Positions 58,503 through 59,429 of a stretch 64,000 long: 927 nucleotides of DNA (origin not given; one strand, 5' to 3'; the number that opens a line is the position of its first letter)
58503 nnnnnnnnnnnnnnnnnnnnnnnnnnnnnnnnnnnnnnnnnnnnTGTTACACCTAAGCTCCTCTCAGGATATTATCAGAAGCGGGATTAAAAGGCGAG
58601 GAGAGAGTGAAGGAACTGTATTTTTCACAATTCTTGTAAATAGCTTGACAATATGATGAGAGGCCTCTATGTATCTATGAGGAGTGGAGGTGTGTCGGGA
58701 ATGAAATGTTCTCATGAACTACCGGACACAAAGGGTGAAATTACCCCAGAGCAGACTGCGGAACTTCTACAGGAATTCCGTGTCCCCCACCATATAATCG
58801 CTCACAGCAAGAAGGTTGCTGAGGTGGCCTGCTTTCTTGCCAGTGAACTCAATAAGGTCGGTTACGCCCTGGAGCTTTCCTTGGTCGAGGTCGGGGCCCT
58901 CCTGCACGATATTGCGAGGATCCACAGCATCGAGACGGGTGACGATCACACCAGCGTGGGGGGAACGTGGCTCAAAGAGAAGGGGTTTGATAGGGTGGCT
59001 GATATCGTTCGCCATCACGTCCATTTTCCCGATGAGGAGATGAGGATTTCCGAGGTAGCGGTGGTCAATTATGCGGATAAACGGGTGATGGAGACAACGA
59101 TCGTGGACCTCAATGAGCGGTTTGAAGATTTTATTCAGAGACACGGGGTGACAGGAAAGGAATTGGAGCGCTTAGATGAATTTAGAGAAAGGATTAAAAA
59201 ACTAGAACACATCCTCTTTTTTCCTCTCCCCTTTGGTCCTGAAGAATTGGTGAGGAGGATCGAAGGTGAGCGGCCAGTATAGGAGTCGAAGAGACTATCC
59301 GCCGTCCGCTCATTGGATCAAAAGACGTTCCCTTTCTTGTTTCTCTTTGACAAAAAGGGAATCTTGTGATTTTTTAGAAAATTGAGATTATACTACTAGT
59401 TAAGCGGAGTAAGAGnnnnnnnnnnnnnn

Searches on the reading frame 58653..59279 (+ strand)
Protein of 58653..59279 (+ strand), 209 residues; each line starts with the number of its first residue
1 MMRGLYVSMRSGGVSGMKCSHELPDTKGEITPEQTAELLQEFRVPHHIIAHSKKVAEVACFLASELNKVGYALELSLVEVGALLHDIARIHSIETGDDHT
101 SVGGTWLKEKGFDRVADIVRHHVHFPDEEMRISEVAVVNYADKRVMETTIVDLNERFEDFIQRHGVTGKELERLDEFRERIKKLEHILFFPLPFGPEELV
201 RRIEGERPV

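Call 51: search_protein_families(library=pfam, proteins=[window:58653-59279:+], max_evalue=0.00001)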
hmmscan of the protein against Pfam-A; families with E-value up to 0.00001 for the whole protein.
window:58653-59279:+ (209 aa): 1 family
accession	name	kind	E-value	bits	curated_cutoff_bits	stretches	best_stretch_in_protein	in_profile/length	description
PF01966.28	HD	-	3.2e-11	44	22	1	49-143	2-112/116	HD domain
